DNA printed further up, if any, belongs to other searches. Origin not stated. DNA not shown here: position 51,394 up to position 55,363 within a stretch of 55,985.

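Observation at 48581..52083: H-NOX-headed, translationally coupled five-gene phosphorelay ending in a LytTR regulator, tail-to-tail with the exopolymer module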

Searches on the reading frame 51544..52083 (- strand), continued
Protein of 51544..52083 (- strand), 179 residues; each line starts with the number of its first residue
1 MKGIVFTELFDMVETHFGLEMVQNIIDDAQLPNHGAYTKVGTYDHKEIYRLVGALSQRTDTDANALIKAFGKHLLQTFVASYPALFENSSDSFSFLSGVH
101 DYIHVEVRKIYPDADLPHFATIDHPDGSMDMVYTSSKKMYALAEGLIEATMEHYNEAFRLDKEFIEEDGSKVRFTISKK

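Call 21: search_protein_families(library=pfam, proteins=[L004:7542-10043:+, L005:7537-10044:+, L007:7537-9666:+], max_evalue=0.01)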
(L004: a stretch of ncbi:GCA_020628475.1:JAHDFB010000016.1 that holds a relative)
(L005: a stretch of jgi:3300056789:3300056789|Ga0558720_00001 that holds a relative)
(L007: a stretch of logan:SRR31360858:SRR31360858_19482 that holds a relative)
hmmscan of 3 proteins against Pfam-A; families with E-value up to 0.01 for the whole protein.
L004:7542-10043:+ (833 aa): 10 families
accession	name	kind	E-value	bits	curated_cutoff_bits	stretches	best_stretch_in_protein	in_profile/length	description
PF13426.13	PAS_9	-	1.6e-28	99.4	27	2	207-308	3-103/103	PAS domain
PF00072.30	Response_reg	-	1.1e-26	93.7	30.2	1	583-694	1-109/111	Response regulator receiver domain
PF02518.31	HATPase_c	-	3.1e-26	92.4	26.4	1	442-557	2-110/111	Histidine kinase-, DNA gyrase B-, and HSP90-like ATPase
PF00989.32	PAS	-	5.3e-26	91.3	22.6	2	63-173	2-113/113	PAS fold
PF00512.31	HisKA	-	1.6e-23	82.9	26.9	1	331-394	3-66/66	His Kinase A (phospho-acceptor) domain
PF08448.16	PAS_4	-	5.1e-22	78.6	23.1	2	69-177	2-109/110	PAS fold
PF08447.18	PAS_3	-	7.5e-20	71.4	25.6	2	219-303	3-89/89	PAS fold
PF13188.13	PAS_8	-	2.1e-09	37.4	21.8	1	196-242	2-45/65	PAS domain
PF13589.12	HATPase_c_3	-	0.0022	18.5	25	1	447-554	4-105/137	Histidine kinase-, DNA gyrase B-, and HSP90-like ATPase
PF24820.1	Diguanyl_cycl_sensor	-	0.0032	17.8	28.1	0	68-117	2-51/109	Diguanylate cyclase-like sensor domain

L005:7537-10044:+ (835 aa): 11 families
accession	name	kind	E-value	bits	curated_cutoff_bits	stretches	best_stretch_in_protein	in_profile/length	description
PF00989.32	PAS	-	2e-27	95.9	22.6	2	64-174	2-113/113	PAS fold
PF13426.13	PAS_9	-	2.7e-27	95.5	27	2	208-309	3-103/103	PAS domain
PF02518.31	HATPase_c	-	1.2e-24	87.3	26.4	1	443-557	2-110/111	Histidine kinase-, DNA gyrase B-, and HSP90-like ATPase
PF00072.30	Response_reg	-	2.9e-24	85.8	30.2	1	585-698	1-110/111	Response regulator receiver domain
PF00512.31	HisKA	-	1.5e-23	83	26.9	1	331-395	2-66/66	His Kinase A (phospho-acceptor) domain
PF08448.16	PAS_4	-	1.6e-21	77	23.1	2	69-179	1-110/110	PAS fold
PF08447.18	PAS_3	-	7.5e-16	58.6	25.6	2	219-304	2-89/89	PAS fold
PF13188.13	PAS_8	-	3e-11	43.2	21.8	2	63-114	1-49/65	PAS domain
PF01627.28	Hpt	-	3.5e-09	37.2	24.6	1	740-816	2-78/84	Hpt domain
PF24820.1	Diguanyl_cycl_sensor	-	0.003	17.9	28.1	0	68-122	1-55/109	Diguanylate cyclase-like sensor domain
PF25526.1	LIP-1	-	0.0077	16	34.1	1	26-71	78-123/250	Liprin-alpha-like coiled coil domain 2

L007:7537-9666:+ (709 aa): 9 families
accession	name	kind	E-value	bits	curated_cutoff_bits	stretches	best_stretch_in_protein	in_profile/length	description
PF02518.31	HATPase_c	-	3.3e-29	102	26.4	1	310-425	1-110/111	Histidine kinase-, DNA gyrase B-, and HSP90-like ATPase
PF00072.30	Response_reg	-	3.8e-26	91.9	30.2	1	450-563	1-110/111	Response regulator receiver domain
PF00512.31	HisKA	-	4.3e-19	68.8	26.9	1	200-263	3-66/66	His Kinase A (phospho-acceptor) domain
PF13426.13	PAS_9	-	2e-13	50.9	27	1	76-177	4-103/103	PAS domain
PF00989.32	PAS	-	1.8e-10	41.3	22.6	1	63-175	1-113/113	PAS fold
PF08447.18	PAS_3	-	2.5e-10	40.9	25.6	1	88-172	4-89/89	PAS fold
PF08448.16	PAS_4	-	1.6e-08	35.2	23.1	1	70-180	2-110/110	PAS fold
PF13188.13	PAS_8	-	4.9e-07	29.9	21.8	1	63-121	1-55/65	PAS domain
PF01627.28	Hpt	-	6.4e-06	26.8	24.6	1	615-677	1-65/84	Hpt domain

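Call 77: find_encoding_contigs(protein=P0007, flank=8000, max_places=2)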
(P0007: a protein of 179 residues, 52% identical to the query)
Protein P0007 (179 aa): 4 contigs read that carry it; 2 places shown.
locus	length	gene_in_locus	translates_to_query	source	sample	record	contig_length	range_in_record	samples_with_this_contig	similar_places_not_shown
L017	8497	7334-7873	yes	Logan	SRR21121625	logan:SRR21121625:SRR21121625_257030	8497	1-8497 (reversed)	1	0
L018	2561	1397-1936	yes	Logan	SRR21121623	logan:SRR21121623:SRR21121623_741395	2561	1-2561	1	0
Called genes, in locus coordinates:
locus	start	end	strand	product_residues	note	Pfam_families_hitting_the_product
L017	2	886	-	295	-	?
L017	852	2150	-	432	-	PF01943:Polysacc_synt, PF13440:Polysacc_synt_3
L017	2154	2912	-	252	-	PF03848:TehB, PF05175:MTS, PF13489:Methyltransf_23, PF02353:CMAS, PF06325:PrmA, PF13847:Methyltransf_31, PF08241:Methyltransf_11, PF08242:Methyltransf_12, +5 more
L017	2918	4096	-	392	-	PF00534:Glycos_transf_1 (weak), PF13692:Glyco_trans_1_4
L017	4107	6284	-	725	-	-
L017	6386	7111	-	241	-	-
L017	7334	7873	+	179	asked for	PF07700:HNOB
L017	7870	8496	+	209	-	?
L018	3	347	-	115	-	?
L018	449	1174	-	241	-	-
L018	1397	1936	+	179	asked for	PF07700:HNOB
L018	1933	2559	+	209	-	?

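Call 78: find_encoding_contigs(protein=P0014, flank=8000, max_places=2)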
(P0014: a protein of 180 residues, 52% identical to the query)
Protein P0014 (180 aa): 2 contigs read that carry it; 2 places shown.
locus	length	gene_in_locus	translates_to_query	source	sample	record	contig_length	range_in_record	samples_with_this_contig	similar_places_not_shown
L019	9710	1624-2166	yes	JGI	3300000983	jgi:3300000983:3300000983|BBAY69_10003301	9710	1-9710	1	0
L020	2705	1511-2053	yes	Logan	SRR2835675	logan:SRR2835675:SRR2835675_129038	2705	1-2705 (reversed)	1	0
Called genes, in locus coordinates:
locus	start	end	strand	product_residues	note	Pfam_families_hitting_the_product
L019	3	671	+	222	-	?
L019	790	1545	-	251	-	PF13424:TPR_12 (faint)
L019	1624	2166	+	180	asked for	PF07700:HNOB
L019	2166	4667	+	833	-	PF00989:PAS, PF08448:PAS_4, PF13426:PAS_9, PF00989:PAS, PF08448:PAS_4, PF13426:PAS_9, PF08447:PAS_3, PF00512:HisKA, +5 more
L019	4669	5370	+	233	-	PF00072:Response_reg, PF04397:LytTR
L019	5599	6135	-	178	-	-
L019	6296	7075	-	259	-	PF08309:LVIVD (faint)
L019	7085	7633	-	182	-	-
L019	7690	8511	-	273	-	PF00535:Glycos_transf_2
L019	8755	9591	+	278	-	-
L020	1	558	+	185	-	?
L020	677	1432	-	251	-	PF13424:TPR_12 (faint)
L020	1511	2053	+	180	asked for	PF07700:HNOB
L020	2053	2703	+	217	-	?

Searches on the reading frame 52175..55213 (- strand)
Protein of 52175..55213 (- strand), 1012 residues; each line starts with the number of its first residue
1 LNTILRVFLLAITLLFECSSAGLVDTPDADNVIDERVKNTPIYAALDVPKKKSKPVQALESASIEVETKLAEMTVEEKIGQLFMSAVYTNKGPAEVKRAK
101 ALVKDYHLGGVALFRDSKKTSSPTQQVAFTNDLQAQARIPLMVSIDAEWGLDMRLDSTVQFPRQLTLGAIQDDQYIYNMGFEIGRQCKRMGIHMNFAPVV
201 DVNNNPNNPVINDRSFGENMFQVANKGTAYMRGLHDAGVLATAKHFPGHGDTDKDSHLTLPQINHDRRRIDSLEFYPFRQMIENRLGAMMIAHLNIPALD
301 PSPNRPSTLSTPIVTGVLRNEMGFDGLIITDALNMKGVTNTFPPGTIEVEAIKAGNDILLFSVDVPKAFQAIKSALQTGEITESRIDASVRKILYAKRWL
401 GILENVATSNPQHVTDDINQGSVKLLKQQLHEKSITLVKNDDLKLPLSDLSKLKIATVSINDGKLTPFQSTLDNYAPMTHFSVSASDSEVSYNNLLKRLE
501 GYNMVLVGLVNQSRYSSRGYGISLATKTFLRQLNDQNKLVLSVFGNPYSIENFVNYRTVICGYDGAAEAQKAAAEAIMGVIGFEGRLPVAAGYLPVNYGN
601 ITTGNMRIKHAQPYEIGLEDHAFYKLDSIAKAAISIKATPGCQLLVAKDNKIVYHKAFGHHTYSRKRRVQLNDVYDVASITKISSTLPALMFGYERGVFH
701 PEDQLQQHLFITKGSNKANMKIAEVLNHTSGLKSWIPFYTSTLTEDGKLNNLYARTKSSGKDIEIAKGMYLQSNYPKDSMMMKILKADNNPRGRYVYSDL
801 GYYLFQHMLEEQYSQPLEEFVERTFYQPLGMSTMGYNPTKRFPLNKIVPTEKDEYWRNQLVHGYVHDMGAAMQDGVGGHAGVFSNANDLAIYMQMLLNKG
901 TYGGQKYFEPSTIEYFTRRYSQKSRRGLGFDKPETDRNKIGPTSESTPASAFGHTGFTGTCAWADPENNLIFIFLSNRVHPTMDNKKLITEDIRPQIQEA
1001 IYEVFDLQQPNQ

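Call 3: search_protein_families(library=pfam, proteins=[window:52175-55213:-], max_evalue=0.01)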
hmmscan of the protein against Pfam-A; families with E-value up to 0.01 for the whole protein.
window:52175-55213:- (1012 aa): 3 families
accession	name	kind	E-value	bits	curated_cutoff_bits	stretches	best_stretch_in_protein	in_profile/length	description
PF00933.27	Glyco_hydro_3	-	2.7e-86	290.3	27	1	74-394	1-314/316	Glycosyl hydrolase family 3 N terminal domain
PF00144.29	Beta-lactamase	-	3.4e-42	145.2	27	1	637-987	12-319/329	Beta-lactamase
PF24992.1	DUF7777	-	0.0088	16.7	27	0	746-822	45-126/135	Domain of unknown function (DUF7777)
